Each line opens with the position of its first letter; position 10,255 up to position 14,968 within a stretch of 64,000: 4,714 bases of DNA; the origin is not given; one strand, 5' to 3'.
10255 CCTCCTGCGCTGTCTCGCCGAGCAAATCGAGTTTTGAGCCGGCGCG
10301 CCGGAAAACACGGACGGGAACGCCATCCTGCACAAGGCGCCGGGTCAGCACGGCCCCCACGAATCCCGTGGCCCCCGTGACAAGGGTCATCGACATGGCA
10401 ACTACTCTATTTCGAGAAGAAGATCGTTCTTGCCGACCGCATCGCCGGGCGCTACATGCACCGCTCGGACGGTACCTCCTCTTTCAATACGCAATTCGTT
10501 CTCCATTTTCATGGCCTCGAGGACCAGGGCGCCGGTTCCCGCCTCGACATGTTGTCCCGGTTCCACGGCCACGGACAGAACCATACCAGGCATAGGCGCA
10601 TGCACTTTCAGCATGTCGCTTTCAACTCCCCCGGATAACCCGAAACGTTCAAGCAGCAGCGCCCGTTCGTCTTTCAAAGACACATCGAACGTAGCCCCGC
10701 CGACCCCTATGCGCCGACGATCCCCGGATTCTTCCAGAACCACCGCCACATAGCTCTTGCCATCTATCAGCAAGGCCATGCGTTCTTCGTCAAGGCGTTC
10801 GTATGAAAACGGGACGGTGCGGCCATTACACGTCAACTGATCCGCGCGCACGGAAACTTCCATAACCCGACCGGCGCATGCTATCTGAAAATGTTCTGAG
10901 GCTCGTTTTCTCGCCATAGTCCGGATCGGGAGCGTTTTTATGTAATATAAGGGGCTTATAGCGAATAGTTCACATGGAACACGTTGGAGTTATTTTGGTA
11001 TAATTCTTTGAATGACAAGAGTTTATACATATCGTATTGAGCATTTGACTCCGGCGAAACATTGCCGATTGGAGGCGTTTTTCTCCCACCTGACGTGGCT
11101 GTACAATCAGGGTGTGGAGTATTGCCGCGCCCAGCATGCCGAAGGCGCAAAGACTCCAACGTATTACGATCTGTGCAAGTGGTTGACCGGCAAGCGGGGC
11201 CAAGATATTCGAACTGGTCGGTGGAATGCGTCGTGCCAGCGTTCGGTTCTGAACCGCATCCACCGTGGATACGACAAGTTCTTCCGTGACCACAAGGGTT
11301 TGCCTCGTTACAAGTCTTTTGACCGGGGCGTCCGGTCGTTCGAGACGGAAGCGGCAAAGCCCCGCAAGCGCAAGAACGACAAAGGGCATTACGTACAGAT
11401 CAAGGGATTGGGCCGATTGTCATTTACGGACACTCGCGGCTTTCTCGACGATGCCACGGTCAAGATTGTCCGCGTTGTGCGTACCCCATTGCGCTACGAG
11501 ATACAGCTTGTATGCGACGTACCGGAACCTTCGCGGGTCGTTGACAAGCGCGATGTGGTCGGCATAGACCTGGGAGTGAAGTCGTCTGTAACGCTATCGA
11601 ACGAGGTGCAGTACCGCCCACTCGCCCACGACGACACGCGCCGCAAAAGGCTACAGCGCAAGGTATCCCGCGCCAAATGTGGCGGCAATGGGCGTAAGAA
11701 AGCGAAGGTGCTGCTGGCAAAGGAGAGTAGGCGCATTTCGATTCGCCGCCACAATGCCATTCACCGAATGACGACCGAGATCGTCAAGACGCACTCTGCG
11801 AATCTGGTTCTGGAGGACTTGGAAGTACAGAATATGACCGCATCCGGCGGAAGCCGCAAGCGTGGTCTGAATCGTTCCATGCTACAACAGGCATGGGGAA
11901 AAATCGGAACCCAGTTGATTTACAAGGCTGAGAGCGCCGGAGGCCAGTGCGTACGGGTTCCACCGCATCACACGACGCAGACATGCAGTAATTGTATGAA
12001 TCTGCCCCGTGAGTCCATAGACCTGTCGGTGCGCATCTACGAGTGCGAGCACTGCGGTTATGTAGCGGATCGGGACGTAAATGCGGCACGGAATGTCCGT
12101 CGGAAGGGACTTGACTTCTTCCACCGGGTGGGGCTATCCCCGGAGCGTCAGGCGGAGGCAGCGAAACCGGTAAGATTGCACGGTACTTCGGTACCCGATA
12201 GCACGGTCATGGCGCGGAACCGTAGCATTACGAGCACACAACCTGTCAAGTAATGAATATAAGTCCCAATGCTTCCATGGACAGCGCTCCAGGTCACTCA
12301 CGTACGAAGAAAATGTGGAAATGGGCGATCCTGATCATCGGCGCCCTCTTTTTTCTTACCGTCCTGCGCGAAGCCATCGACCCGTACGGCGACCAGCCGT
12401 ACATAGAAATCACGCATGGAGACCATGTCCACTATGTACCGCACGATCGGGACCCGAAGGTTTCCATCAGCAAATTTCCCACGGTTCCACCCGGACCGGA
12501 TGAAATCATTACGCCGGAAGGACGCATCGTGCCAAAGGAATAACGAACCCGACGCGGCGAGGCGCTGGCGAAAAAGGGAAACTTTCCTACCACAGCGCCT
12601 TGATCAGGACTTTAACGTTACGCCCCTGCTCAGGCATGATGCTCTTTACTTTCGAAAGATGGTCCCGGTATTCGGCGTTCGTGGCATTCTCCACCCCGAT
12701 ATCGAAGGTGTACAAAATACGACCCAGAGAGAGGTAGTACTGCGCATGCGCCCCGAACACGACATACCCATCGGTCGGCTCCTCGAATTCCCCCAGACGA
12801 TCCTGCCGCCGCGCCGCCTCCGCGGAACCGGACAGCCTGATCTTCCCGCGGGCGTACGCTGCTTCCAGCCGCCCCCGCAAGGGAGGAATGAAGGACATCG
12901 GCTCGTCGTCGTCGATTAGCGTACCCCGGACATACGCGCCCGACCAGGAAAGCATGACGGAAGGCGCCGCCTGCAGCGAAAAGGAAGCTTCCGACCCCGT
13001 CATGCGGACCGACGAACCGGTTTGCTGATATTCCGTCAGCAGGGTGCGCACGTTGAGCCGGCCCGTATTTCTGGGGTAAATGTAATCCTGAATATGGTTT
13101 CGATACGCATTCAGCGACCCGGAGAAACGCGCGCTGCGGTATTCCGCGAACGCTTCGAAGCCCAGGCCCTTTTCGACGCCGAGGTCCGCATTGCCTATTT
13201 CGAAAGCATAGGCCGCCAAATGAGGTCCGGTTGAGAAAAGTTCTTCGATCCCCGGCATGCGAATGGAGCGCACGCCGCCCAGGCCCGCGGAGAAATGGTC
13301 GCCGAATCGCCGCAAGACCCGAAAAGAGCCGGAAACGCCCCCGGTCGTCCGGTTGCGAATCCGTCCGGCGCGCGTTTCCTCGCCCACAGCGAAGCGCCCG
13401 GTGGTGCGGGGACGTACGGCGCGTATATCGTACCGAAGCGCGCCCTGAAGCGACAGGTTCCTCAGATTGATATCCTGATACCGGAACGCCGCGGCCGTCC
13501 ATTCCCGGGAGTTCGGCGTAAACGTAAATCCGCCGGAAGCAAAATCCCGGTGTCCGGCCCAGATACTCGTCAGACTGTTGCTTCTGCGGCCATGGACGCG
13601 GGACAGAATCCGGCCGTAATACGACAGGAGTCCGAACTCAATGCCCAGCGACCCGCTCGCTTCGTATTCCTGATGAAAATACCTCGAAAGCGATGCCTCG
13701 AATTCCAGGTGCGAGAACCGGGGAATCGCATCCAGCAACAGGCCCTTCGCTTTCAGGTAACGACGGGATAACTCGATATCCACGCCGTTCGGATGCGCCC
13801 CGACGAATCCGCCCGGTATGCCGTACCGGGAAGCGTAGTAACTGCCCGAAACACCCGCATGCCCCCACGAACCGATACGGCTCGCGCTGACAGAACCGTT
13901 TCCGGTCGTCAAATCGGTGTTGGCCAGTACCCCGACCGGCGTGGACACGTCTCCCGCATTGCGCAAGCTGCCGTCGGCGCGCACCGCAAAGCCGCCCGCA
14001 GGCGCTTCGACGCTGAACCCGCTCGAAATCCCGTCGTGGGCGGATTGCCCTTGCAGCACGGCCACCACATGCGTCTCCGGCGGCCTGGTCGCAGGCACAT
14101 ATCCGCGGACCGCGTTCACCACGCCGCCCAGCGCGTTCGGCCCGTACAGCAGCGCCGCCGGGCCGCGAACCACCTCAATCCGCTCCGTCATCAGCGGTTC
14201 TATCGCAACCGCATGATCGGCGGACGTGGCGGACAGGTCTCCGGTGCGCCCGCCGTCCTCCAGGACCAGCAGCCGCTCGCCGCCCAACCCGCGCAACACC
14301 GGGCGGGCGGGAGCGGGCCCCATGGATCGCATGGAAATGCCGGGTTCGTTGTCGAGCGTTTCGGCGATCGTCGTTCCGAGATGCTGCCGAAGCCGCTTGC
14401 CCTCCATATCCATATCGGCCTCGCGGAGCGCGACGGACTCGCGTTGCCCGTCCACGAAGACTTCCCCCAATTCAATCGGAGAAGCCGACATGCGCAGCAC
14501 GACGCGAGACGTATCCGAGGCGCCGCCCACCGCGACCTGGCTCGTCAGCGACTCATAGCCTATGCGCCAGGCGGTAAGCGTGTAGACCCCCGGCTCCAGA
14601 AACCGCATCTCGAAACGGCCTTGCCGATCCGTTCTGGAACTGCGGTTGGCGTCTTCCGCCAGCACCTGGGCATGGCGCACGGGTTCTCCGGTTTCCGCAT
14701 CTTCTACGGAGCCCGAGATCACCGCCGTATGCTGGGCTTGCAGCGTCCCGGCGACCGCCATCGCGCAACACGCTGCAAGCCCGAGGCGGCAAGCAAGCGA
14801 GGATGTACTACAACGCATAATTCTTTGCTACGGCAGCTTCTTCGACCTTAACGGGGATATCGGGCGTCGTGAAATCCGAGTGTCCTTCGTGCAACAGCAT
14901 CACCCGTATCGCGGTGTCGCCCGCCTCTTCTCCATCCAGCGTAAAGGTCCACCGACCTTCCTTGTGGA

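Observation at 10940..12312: Solo, catalytically intact TnpB (OMEGA-type RNA-guided nuclease) island with no transposase partner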

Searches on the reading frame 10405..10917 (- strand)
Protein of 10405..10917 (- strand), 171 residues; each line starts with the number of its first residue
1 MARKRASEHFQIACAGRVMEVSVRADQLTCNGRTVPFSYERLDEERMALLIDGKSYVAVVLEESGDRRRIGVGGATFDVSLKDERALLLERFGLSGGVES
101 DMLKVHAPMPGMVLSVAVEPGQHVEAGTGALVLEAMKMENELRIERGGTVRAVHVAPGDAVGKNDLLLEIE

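Call 63: search_protein_families(library=pfam, proteins=[window:10405-10917:-], max_evalue=0.00001)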
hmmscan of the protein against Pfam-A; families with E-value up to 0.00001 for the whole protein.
window:10405-10917:- (171 aa): 2 families
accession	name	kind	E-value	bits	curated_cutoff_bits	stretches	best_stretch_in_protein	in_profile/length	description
PF00364.28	Biotin_lipoyl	-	4.8e-15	55.6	22.1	1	105-170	3-73/73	Biotin-requiring enzyme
PF13533.13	Biotin_lipoyl_2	-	3.2e-07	30.5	29.8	0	104-127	2-25/32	Biotin-lipoyl like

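Call 68: find_homologous_proteins(query=window:10405-10917:-, max_evalue=1e-20)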
Query window:10405-10917:- (171 aa): 284 proteins with E <= 1e-20 among 2309 candidates; the best 120 are listed.
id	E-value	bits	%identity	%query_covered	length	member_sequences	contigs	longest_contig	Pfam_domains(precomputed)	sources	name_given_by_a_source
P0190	1.3e-100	352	97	100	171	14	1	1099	PF00364.29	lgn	-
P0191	4.3e-94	331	92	100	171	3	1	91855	PF00364.29,PF25917.1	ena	-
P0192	1.8e-89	316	87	100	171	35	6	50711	PF00364.29,PF25917.1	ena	-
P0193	3.4e-88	312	86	100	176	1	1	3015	PF00364.29,PF25917.1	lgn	-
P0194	2.8e-87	309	85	99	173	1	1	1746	PF00364.29,PF25917.1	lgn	-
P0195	4.9e-78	279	88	89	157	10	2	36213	PF00364.29,PF25917.1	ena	-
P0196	7.5e-75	268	74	99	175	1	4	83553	PF00364.29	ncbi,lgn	-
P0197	1.5e-69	251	72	99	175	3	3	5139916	PF00364.29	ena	-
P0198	4.8e-69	249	70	99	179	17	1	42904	PF00364.29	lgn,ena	-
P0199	2.3e-67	244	71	96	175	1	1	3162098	PF00364.29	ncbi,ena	-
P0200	5.6e-62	226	71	89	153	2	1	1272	PF00364.29,PF25919.1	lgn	-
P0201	5.6e-53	197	60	95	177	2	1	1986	PF25973.1,PF00364.29,PF25917.1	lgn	-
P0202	1.1e-51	193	60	94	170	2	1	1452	PF25973.1,PF00364.29,PF25919.1,PF25917.1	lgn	-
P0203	5.7e-50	187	59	95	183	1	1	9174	PF00364.29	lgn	-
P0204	2.2e-49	185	57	98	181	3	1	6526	PF25973.1,PF00364.29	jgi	jgi:pyruvate carboxylase subunit B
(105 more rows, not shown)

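Call 69: find_encoding_contigs(protein=P0191, flank=6000, max_places=3)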
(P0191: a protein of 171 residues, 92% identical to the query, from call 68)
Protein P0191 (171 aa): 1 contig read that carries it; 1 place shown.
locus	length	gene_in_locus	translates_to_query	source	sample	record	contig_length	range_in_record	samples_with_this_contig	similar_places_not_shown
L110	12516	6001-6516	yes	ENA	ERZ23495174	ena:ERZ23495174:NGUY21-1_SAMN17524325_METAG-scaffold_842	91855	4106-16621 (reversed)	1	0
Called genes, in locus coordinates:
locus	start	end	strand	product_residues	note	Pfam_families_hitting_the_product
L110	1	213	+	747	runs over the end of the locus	PF13328:HD_4, PF01966:HD (weak), PF04607:RelA_SpoT, PF02824:TGS, PF19296:RelA_AH, PF28438:RelA_RIS, PF01842:ACT (faint), PF13291:ACT_4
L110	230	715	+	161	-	PF00216:Bac_DNA_binding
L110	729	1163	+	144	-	PF03652:RuvX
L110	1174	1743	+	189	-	PF01327:Pep_deformylase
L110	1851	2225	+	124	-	-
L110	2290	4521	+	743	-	PF13620:CarboxypepD_reg, PF13715:CarbopepD_reg_2, PF07715:Plug, PF00593:TonB_dep_Rec_b-barrel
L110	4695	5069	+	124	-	-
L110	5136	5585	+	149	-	-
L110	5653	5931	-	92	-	-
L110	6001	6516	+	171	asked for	PF25917:BSH_RND (faint), PF00364:Biotin_lipoyl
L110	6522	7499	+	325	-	PF01073:3Beta_HSD, PF01370:Epimerase, PF02719:Polysacc_synt_2, PF04321:RmlD_sub_bind (weak), PF05368:NmrA, PF07993:NAD_binding_4, PF13460:NAD_binding_10, PF16363:GDP_Man_Dehyd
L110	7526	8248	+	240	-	PF01209:Ubie_methyltran, PF13489:Methyltransf_23, PF06325:PrmA (weak), PF13847:Methyltransf_31, PF08241:Methyltransf_11, PF08242:Methyltransf_12, PF13649:Methyltransf_25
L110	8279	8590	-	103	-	PF05164:ZapA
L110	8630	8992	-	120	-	-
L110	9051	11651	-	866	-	PF01588:tRNA_bind, PF03483:B3_4, PF03484:B5, PF17759:tRNA_synthFbeta, PF03147:FDX-ACB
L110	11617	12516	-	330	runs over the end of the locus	PF02912:Phe_tRNA-synt_N, PF01409:tRNA-synt_2d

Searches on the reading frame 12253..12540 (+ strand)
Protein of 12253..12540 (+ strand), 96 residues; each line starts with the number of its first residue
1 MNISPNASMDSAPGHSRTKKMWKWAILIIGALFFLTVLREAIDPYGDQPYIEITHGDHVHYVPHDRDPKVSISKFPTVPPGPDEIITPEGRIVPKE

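Call 63: search_protein_families(library=pfam, proteins=[window:12253-12540:+], max_evalue=0.00001)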
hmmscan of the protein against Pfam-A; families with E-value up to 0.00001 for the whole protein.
window:12253-12540:+ (96 aa): 0 families

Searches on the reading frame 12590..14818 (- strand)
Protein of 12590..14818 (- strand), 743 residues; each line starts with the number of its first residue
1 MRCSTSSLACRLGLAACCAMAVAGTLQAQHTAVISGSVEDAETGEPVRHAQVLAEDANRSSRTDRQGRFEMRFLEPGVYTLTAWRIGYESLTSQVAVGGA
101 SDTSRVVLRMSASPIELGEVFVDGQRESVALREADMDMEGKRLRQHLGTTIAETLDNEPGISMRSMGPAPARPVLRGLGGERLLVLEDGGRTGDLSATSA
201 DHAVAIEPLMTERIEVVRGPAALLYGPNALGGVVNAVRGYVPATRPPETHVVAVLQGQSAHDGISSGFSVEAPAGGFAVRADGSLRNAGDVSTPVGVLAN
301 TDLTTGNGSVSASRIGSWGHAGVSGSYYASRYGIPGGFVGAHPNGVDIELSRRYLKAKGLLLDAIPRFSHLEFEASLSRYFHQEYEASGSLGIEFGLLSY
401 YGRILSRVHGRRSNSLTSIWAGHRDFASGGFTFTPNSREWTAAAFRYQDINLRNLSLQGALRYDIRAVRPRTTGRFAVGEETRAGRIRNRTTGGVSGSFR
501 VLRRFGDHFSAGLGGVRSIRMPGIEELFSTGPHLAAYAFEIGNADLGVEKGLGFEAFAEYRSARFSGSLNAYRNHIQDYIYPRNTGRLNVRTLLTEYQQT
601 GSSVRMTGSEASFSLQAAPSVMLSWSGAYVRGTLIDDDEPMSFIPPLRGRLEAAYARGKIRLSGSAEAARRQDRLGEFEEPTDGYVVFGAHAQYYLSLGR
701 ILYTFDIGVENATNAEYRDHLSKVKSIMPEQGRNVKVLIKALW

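Call 63: search_protein_families(library=pfam, proteins=[window:12590-14818:-], max_evalue=0.00001)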
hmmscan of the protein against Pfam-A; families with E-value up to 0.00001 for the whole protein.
window:12590-14818:- (743 aa): 4 families
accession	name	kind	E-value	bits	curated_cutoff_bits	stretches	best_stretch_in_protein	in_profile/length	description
PF00593.30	TonB_dep_Rec_b-barrel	-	2.1e-22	81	27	1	304-711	63-435/436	TonB dependent receptor-like, beta-barrel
PF07715.20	Plug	-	5.3e-17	62.7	23.9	1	141-233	15-107/107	TonB-dependent Receptor Plug Domain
PF13620.12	CarboxypepD_reg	-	3.1e-15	56.7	32.3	1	34-108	2-79/82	Carboxypeptidase regulatory-like domain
PF13715.12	CarbopepD_reg_2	-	1e-12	48.3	32.2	1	34-122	1-88/88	CarboxypepD_reg-like domain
